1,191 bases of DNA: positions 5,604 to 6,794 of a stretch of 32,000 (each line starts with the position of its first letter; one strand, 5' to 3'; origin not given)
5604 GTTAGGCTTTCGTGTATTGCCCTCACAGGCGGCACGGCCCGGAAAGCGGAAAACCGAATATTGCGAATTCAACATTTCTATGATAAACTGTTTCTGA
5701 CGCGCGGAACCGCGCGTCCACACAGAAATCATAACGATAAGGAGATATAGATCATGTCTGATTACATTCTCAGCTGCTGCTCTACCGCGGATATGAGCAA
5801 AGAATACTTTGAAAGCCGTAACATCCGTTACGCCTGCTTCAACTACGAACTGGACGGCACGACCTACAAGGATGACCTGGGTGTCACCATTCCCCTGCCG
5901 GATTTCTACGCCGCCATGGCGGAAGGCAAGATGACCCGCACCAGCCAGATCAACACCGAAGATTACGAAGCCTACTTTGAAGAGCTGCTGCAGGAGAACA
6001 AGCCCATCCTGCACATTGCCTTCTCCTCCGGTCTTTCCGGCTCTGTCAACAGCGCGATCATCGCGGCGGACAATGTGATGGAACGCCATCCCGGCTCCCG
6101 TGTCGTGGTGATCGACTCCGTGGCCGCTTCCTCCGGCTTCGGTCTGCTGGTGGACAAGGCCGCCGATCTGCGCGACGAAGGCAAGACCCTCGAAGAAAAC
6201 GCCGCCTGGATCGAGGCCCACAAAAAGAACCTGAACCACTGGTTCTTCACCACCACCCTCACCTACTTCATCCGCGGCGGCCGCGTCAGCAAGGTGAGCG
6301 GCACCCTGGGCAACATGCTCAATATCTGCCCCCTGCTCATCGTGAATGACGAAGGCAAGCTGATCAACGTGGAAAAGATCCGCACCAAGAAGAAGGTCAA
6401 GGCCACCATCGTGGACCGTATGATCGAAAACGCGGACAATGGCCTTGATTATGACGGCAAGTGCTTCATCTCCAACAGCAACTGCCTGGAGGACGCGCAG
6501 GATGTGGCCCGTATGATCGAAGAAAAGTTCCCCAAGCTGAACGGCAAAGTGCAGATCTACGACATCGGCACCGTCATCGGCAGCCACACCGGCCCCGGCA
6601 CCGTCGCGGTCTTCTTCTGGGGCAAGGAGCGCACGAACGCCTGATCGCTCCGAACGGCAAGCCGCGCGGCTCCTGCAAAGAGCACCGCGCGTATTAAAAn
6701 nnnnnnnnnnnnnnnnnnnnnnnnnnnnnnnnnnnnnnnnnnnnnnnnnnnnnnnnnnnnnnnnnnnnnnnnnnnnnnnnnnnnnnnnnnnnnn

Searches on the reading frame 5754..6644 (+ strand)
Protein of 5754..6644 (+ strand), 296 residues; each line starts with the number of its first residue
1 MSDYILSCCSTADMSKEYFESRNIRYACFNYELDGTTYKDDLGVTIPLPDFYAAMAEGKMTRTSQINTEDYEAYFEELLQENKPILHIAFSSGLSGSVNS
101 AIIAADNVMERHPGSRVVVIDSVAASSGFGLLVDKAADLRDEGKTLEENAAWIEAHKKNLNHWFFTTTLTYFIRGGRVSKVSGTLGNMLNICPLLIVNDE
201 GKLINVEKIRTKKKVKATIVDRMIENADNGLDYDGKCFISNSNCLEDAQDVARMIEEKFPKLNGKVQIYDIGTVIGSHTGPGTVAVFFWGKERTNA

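Call 4: search_protein_families(library=pfam, proteins=[window:5754-6644:+], max_evalue=0.01)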
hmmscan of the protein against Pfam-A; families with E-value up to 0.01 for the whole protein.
window:5754-6644:+ (296 aa): 2 families
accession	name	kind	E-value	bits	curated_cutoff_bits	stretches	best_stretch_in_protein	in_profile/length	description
PF02645.21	DegV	-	2.3e-66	224.4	27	1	10-288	8-277/280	Uncharacterised protein, DegV family COG1307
PF13684.11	FakA-like_C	-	4.5e-06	26.6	23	1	101-263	57-198/216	Fatty acid kinase subunit A-like, C-terminal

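Call 9: find_encoding_contigs(protein=window:5754-6644:+, flank=10000, max_places=10)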
Protein window:5754-6644:+ (296 aa): no gene with exactly this product is on record in the collection.

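Call 11: find_related_loci(query=window:5754-6644:+, collection=genome_contigs, flank=10000)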
Query window:5754-6644:+ (296 aa) in genome_contigs; peptide patterns used: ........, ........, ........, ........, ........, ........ (x = any residue, [..] = any of these).
70 stretches matched a pattern; 21 encode a relative of the query (tblastn E <= 1e-3); 21 distinct loci.
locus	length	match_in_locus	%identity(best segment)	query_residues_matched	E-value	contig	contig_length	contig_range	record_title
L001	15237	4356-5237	61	1-294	1e-121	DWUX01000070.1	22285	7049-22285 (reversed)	MAG TPA_asm: Candidatus Blautia stercoripullorum isolate ChiW19-6364 ChiW19__C34311_L22285_SAMN06858702, whole genome sh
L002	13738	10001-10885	58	1-295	3e-121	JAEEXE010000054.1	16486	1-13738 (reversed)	MAG: Butyrivibrio sp. isolate Tb.RUG.513 NODE_16100_length_16486_cov_3.249954, whole genome shotgun sequence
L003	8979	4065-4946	61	1-294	2e-121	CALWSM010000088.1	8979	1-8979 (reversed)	MAG: uncultured Blautia sp. isolate BRZ_SB__bin102 genome assembly, contig: BRZ_SB__NODE_13449_length_8979_cov_7.673332,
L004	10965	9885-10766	61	1-294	2e-121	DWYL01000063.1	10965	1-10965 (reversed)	MAG TPA_asm: Candidatus Blautia merdipullorum isolate 17058 ChiHcolR6__C59667_L10965_SAMN08009822, whole genome shotgun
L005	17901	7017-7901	57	1-295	9e-121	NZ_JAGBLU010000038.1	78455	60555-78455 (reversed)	MAG: Butyrivibrio sp. isolate RGIG9232 Water_deer_Rumen-3__c105942, whole genome shotgun sequence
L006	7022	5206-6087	60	1-294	3e-120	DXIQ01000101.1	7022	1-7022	MAG TPA_asm: Candidatus Blautia stercorigallinarum isolate CHK195-9823 CHK195__C275875_L7022_SAMEA5754839, whole genome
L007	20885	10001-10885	61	1-295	4e-120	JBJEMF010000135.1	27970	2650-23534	MAG: Lachnospira sp. isolate PUUB23_bin.023 NODE_789_length_27970_cov_14.593480, whole genome shotgun sequence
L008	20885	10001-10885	58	1-295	2e-119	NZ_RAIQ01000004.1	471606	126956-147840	Butyrivibrio sp. X503 NODE_4_length_471606_cov_155.19, whole genome shotgun sequence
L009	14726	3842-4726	57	1-295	8e-119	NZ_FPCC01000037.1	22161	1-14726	Butyrivibrio sp. INlla21, whole genome shotgun sequence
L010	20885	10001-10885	60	1-295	1e-117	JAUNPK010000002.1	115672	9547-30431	MAG: Eubacteriales bacterium isolate S36M_St_19 NODE_78_length_115672_cov_22.754716, whole genome shotgun sequence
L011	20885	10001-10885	58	1-295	2e-115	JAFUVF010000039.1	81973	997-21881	MAG: Lachnospiraceae bacterium isolate RGIG4856 Roe_deer_Rumen-1__c10703, whole genome shotgun sequence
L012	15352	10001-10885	57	1-295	2e-115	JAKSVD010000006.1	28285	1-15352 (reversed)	MAG: Bacilli bacterium isolate Horse_feces350 MAG350_6, whole genome shotgun sequence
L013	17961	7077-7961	51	1-295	8e-106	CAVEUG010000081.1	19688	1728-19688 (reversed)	Slackia isoflavoniconvertens isolate H07667-L1_cleanbin_000064 genome assembly, contig: Spades_H07667-L1_contig_2390, wh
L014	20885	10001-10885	51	1-295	9e-106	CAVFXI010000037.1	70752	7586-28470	Gemmiger formicilis isolate H07606-L1_cleanbin_000041 genome assembly, contig: Spades_H07606-L1_contig_202, whole genome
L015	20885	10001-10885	57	1-295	5e-116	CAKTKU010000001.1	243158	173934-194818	MAG: uncultured Oscillospiraceae bacterium isolate REFINED_METABAT215_TOP10_CONTIGS_1500_ASSEMBLY_K77_MERGED__Hadza_PheC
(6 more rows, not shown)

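Call 26: find_homologous_proteins(query=window:5754-6644:+, max_evalue=1e-80)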
Query window:5754-6644:+ (296 aa): 7885 proteins with E <= 1e-80 among 8000 candidates; the best 120 are listed.
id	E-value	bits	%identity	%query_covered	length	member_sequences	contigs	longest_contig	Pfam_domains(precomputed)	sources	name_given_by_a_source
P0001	1.6e-195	666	99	100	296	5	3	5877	PF13684.12,PF02645.22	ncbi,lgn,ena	-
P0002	5.2e-134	464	-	-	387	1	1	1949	PF02645.22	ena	-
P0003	2.4e-127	442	63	99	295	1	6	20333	PF02645.22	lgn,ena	-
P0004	3.5e-127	442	65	100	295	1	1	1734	PF02645.22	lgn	-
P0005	1.8e-126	440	65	100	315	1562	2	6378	PF02645.22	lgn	-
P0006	2.3e-126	439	63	99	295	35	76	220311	PF02645.22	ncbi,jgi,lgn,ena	-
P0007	7.6e-126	438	64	100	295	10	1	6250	PF02645.22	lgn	-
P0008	9.1e-126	437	63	99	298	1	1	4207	PF02645.22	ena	-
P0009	1.1e-125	437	64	100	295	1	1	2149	PF02645.22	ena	-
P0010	1.4e-125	437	62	100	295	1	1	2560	PF02645.22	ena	-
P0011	1.4e-125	437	62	100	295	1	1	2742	PF02645.22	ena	-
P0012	1.5e-125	437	64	100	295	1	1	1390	PF02645.22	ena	-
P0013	1.5e-125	437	64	100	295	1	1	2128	PF02645.22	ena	-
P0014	1.5e-125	437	64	100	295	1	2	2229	PF02645.22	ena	-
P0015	1.5e-125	437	63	100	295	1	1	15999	PF02645.22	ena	-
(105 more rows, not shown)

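Call 27: find_encoding_contigs(protein=P0001, flank=10000, max_places=10)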
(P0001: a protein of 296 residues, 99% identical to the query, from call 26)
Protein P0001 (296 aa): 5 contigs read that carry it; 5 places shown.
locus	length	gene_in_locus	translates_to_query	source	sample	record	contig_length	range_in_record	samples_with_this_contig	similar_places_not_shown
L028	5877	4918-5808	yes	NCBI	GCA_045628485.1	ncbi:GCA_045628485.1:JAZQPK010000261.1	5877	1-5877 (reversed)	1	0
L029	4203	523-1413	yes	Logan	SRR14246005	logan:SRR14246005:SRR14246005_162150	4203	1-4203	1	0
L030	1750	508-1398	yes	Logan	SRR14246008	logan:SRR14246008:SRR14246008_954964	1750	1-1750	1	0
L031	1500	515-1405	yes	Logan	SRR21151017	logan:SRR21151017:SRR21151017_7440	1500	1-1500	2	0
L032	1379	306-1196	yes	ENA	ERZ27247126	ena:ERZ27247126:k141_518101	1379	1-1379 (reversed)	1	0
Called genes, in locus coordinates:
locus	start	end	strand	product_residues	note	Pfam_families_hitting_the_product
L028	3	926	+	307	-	?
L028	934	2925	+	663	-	PF17191:RecG_wedge, PF00270:DEAD, PF04851:ResIII, PF07517:SecA_DEAD (weak), PF00271:Helicase_C, PF19833:RecG_dom3_C (weak)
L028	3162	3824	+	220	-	-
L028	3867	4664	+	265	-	-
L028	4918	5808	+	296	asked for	PF02645:DegV, PF13684:FakA-like_C (weak)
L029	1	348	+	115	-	?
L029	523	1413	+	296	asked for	PF02645:DegV, PF13684:FakA-like_C (weak)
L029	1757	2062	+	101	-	PF04221:RelB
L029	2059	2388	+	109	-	PF05016:ParE_toxin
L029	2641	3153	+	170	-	PF04542:Sigma70_r2, PF08281:Sigma70_r4_2, PF04545:Sigma70_r4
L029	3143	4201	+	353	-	?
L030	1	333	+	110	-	?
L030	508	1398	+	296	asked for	PF02645:DegV, PF13684:FakA-like_C (weak)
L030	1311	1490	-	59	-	-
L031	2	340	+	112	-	?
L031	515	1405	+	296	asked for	PF02645:DegV, PF13684:FakA-like_C (weak)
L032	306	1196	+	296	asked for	PF02645:DegV, PF13684:FakA-like_C (weak)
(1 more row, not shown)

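Call 28: find_encoding_contigs(protein=P0002, flank=10000, max_places=10)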
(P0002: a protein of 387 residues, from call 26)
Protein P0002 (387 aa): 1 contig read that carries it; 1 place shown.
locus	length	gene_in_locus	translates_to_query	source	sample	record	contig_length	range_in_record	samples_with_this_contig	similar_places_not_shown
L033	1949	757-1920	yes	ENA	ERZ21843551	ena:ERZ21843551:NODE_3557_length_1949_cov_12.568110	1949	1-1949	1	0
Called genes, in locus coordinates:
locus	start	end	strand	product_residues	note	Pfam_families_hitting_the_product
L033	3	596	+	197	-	?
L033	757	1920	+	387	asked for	PF02645:DegV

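Call 34: find_encoding_contigs(protein=P0121, flank=10000, max_places=6)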
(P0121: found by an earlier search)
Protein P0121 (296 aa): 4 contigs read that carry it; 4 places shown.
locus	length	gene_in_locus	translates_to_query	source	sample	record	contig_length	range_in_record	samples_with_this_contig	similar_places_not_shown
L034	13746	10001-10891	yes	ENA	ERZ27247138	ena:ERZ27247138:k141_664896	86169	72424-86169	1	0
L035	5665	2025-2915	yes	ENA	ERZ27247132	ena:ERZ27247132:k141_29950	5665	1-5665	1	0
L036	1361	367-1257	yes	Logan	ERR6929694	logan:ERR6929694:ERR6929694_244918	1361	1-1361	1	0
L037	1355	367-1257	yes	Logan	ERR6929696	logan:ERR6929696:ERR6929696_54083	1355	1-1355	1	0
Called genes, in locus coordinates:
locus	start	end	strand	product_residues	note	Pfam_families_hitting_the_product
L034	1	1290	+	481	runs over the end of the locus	-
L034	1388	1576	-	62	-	-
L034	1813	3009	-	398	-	-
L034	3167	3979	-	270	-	PF09182:PuR_N, PF00156:Pribosyltran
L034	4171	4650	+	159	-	PF00293:NUDIX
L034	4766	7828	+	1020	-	PF00912:Transgly, PF00905:Transpeptidase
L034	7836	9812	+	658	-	PF17191:RecG_wedge, PF00270:DEAD, PF04851:ResIII, PF07517:SecA_DEAD (weak), PF00271:Helicase_C, PF19833:RecG_dom3_C (weak)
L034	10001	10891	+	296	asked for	PF02645:DegV, PF13684:FakA-like_C (weak)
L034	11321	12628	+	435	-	PF01381:HTH_3, PF13560:HTH_31 (weak), PF13521:AAA_28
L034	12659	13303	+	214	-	-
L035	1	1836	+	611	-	?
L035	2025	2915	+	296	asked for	PF02645:DegV, PF13684:FakA-like_C (weak)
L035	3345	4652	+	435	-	PF01381:HTH_3, PF13560:HTH_31 (weak), PF13521:AAA_28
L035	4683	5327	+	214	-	-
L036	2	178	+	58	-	?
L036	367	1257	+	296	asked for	PF02645:DegV, PF13684:FakA-like_C (weak)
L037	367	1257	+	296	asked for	PF02645:DegV, PF13684:FakA-like_C (weak)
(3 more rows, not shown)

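Call 35: find_encoding_contigs(protein=P0130, flank=10000, max_places=6)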
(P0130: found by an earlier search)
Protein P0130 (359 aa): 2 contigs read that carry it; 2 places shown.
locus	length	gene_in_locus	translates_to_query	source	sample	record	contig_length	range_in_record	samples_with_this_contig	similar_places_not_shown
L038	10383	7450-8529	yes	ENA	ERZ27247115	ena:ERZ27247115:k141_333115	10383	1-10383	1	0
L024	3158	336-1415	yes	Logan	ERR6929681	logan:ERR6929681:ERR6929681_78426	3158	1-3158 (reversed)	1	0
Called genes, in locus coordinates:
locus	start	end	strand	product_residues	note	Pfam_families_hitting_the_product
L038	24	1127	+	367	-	PF02275:CBAH, PF03417:AAT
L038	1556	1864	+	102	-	PF04221:RelB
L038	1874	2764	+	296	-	PF00293:NUDIX, PF04237:YjbR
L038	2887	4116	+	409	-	PF01637:ATPase_2 (weak), PF13173:AAA_14, PF13635:DUF4143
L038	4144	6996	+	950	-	PF22548:AEP-TOTE, PF00270:DEAD, PF04851:ResIII, PF13091:PLDc_2 (weak)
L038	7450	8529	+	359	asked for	-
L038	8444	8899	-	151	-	-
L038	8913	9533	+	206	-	PF14386:DUF4417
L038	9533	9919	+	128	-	-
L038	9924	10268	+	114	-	-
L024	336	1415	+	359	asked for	-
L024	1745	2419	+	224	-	PF14386:DUF4417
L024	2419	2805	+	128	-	-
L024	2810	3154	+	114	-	-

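Call 39: search_protein_families(library=pfam, proteins=[L034:11321-12628:+, L034:12659-13303:+, L038:1874-2764:+, L038:2887-4116:+, L038:4144-6996:+, L029:3143-4201:+, L028:3162-3824:+, L028:3867-4664:+], max_evalue=0.001)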
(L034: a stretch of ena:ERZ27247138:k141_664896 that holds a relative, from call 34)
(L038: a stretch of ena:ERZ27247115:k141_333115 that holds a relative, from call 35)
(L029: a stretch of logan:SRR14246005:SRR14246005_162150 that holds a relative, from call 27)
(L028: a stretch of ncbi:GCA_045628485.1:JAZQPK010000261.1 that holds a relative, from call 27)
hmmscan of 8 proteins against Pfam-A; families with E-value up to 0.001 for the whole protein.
L034:11321-12628:+ (435 aa): 5 families
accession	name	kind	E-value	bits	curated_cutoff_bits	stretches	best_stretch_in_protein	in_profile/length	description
PF13521.12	AAA_28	-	6.8e-26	91.9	27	1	78-257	1-162/164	AAA domain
PF01381.28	HTH_3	-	2.3e-10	40.8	23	1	10-63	1-54/55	Helix-turn-helix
PF13560.12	HTH_31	-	1.7e-08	35.1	27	1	5-63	1-60/64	Helix-turn-helix domain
PF13443.12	HTH_26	-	6.1e-05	23.6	22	1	16-67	8-60/63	Cro/C1-type HTH DNA-binding domain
PF15731.11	MqsA_antitoxin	-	0.0004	20.9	30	1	7-56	71-120/131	Antitoxin component of bacterial toxin-antitoxin system, MqsA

L034:12659-13303:+ (214 aa): 0 families

L038:1874-2764:+ (296 aa): 2 families
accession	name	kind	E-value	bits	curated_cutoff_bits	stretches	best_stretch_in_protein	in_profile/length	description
PF04237.18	YjbR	-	2.7e-17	63.6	30.1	1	178-270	1-87/88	YjbR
PF00293.34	NUDIX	-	1.3e-16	61.3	21.1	1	22-126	5-118/134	NUDIX domain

L038:2887-4116:+ (409 aa): 3 families
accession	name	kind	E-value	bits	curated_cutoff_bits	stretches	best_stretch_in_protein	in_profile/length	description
PF13173.12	AAA_14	-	8.8e-34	116.7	27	1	23-152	4-129/129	AAA domain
PF13635.12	DUF4143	-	3.9e-15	56.4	28.1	1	204-352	1-157/160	Domain of unknown function (DUF4143)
PF01637.24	ATPase_2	-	2.5e-08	34.5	33.2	1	6-90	4-90/225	ATPase domain predominantly from Archaea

L038:4144-6996:+ (950 aa): 4 families
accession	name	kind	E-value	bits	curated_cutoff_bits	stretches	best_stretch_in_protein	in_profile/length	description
PF22548.2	AEP-TOTE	-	1.2e-92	310.1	27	1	70-297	1-228/230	TOTE conflict system, Archaeo-Eukaryotic Primase domain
PF04851.21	ResIII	-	1.7e-21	77.3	22.5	1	432-590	3-164/164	Type III restriction enzyme, res subunit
PF00270.35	DEAD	-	2.2e-10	41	26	1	435-590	2-162/167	DEAD/DEAH box helicase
PF13091.12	PLDc_2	-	1.5e-05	25.3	27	1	836-931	7-104/132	PLD-like domain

L029:3143-4201:+ (353 aa): 1 family
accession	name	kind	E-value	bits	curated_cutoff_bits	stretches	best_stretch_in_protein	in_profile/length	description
PF14285.11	DUF4367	-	7.6e-11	42.9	22.1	1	102-214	2-110/110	Domain of unknown function (DUF4367)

L028:3162-3824:+ (220 aa): 0 families

L028:3867-4664:+ (265 aa): 1 family
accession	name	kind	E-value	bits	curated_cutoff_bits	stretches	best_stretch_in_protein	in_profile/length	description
PF22111.2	MtrC-MtrF_N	-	0.00015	22.1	27.7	0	40-73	56-89/126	Decaheme cytochrome c component MtrC/MtrF N-terminal domain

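Call 41: find_encoding_contigs(protein=P0144, flank=10000, max_places=10)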
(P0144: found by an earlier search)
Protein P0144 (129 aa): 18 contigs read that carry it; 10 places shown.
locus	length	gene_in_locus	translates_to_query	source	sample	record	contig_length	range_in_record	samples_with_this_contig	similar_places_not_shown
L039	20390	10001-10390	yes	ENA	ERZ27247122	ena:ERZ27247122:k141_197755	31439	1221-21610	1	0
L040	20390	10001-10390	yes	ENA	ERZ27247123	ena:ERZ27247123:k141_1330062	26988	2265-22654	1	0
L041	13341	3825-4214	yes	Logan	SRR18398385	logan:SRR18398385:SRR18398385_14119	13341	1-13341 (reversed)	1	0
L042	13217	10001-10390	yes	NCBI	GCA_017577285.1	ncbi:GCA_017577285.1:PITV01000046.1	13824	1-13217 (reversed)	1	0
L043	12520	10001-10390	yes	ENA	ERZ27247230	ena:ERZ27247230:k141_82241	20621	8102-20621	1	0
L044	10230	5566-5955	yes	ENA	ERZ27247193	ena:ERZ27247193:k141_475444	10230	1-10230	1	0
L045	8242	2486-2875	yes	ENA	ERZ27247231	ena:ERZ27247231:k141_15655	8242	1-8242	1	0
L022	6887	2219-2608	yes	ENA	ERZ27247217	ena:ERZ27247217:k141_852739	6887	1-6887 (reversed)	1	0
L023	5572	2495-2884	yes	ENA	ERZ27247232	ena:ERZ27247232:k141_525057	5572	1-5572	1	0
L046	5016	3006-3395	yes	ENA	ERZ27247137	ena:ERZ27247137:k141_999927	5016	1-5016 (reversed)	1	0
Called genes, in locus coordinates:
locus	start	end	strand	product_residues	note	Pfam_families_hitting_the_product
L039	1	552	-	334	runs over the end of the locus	PF00356:LacI, PF00532:Peripla_BP_1, PF13407:Peripla_BP_4, PF13377:Peripla_BP_3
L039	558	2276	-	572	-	PF02903:Alpha-amylase_N, PF00128:Alpha-amylase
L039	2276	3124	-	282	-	PF00528:BPD_transp_1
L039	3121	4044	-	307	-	PF00528:BPD_transp_1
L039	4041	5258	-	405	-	PF01547:SBP_bac_1, PF13416:SBP_bac_8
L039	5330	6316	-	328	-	PF16738:CBM26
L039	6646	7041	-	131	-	-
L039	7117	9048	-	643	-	PF00563:EAL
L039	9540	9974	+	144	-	PF00572:Ribosomal_L13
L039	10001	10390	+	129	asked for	PF00380:Ribosomal_S9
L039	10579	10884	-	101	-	PF00589:Phage_integrase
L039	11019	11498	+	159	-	PF04014:MazE_antitoxin, PF01909:NTP_transf_2, PF18765:Polbeta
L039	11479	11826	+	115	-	PF01934:HepT-like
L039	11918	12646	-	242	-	PF01863:YgjP-like, PF10263:SprT-like (weak), PF08325:WLM (weak)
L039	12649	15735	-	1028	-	PF04313:HSDR_N, PF04851:ResIII, PF18766:SWI2_SNF2, PF22679:T1R_D3-like, PF11867:T1RH-like_C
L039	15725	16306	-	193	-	-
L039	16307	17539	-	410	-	PF01420:Methylase_S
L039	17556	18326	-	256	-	PF18742:DpnII-MboI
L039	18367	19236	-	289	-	PF13365:Trypsin_2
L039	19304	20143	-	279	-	PF02498:Bro-N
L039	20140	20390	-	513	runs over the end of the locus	PF12161:HsdM_N, PF02384:N6_Mtase, PF05175:MTS (faint)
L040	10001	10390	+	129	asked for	PF00380:Ribosomal_S9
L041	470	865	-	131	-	-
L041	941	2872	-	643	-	PF00563:EAL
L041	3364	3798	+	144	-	PF00572:Ribosomal_L13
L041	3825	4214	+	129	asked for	PF00380:Ribosomal_S9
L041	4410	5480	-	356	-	PF00589:Phage_integrase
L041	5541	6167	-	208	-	PF13560:HTH_31, PF01381:HTH_3, PF12844:HTH_19 (weak)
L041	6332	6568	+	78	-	-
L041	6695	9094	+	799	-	PF22763:NrS1-1_pol-like_HBD, PF13148:DUF3987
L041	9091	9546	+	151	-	-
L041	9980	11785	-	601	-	PF07693:KAP_NTPase, PF13401:AAA_22 (faint), PF24883:NPHP3_N (faint)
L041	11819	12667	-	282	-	PF01582:TIR, PF13676:TIR_2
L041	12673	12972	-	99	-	-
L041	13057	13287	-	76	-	-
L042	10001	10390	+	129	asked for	PF00380:Ribosomal_S9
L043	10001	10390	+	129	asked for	PF00380:Ribosomal_S9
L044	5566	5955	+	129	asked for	PF00380:Ribosomal_S9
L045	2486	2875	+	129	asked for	PF00380:Ribosomal_S9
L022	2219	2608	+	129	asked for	PF00380:Ribosomal_S9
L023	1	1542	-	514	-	?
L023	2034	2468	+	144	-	PF00572:Ribosomal_L13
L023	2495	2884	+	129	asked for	PF00380:Ribosomal_S9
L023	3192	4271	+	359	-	-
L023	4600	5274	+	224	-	PF14386:DUF4417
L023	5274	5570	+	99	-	?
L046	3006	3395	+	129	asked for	PF00380:Ribosomal_S9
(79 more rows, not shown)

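Call 94: find_encoding_contigs(protein=P0139, flank=10000, max_places=4)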
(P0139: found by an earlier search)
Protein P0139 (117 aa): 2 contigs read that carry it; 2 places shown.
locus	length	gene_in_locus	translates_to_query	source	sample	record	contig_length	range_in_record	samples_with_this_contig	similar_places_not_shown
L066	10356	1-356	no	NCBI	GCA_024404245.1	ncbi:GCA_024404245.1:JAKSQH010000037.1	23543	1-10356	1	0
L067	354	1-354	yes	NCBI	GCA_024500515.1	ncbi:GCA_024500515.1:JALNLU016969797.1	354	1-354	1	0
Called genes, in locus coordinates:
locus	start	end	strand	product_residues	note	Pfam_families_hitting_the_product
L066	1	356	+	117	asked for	?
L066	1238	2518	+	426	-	PF13173:AAA_14, PF13635:DUF4143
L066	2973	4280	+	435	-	PF01381:HTH_3, PF13443:HTH_26 (faint), PF13560:HTH_31, PF13521:AAA_28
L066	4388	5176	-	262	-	PF14808:TMEM164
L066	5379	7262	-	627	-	PF00122:E1-E2_ATPase, PF00702:Hydrolase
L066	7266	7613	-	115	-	PF01022:HTH_5, PF12840:HTH_20 (weak)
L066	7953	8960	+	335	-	PF00532:Peripla_BP_1 (faint), PF13407:Peripla_BP_4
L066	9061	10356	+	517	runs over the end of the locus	PF00005:ABC_tran, PF13304:AAA_21 (faint), PF00005:ABC_tran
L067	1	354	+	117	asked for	?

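Call 100: search_protein_families(library=ncbifam, proteins=[L041:4410-5480:-, L039:10579-10884:-, L041:6695-9094:+, L034:11321-12628:+, L066:1238-2518:+], max_evalue=0.00001)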
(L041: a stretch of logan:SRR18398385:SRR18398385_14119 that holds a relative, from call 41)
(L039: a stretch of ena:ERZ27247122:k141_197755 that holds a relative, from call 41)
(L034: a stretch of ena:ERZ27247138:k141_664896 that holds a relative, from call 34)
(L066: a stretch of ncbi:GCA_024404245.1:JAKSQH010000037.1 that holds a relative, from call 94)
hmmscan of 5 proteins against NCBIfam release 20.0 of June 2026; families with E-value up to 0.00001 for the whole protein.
L041:4410-5480:- (356 aa): 5 families
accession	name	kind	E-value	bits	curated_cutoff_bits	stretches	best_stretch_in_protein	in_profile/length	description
NF040815.2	recomb_XerA_Arch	equivalog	6.3e-15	55.5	220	1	161-342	73-258/263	site-specific tyrosine recombinase/integron integrase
TIGR02225.1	recomb_XerD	equivalog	5.8e-09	35.7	329.6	1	143-349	71-285/290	site-specific tyrosine recombinase XerD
TIGR02224.1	recomb_XerC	equivalog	9.9e-09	35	335.15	1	144-350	75-289/295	tyrosine recombinase XerC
NF001399.0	PRK00283.1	subfamily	1.3e-06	27.9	279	1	141-347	79-292/300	tyrosine recombinase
NF003462.0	PRK05084.1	equivalog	7.9e-06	24.8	267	0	200-267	200-265/360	tyrosine recombinase XerS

L039:10579-10884:- (101 aa): 7 families
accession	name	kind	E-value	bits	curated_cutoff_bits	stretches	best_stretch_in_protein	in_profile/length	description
NF040815.2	recomb_XerA_Arch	equivalog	5.7e-12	45.8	220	1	17-89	192-262/263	site-specific tyrosine recombinase/integron integrase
TIGR02224.1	recomb_XerC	equivalog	8.6e-11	41.7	335.15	1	17-89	215-285/295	tyrosine recombinase XerC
TIGR02225.1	recomb_XerD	equivalog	1.6e-09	37.5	329.6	1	21-91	216-284/290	site-specific tyrosine recombinase XerD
NF001399.0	PRK00283.1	subfamily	3.7e-09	36.2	279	1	21-90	224-292/300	tyrosine recombinase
TIGR02249.1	integrase_gron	subfamily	8.4e-08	31.9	265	1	19-90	240-309/315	integron integrase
NF011946.0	PRK15417.1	equivalog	7.2e-07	28.7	435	1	17-80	253-314/337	integron integrase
NF003462.0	PRK05084.1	equivalog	3.1e-06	26.2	267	1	34-88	299-351/360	tyrosine recombinase XerS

L041:6695-9094:+ (799 aa): 0 families

L034:11321-12628:+ (435 aa): 4 families
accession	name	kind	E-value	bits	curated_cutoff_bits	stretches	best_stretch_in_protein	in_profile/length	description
NF041951.1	phage_RstR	subfamily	1.1e-12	48.2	80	1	5-72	2-69/108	RstR family transcriptional repressor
TIGR03830.1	CxxCG_CxxCG_HTH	subfamily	4.5e-07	29.7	61.8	1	10-55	70-115/127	type II TA system antitoxin MqsA family protein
NF052239.1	antitox_spr1629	equivalog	1e-06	28.1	335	1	6-71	3-68/377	spr1629 family repressor/antitoxin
NF007257.0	PRK09706.1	subfamily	4.3e-06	26.6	101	1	1-62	1-62/135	transcriptional repressor DicA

L066:1238-2518:+ (426 aa): 0 families
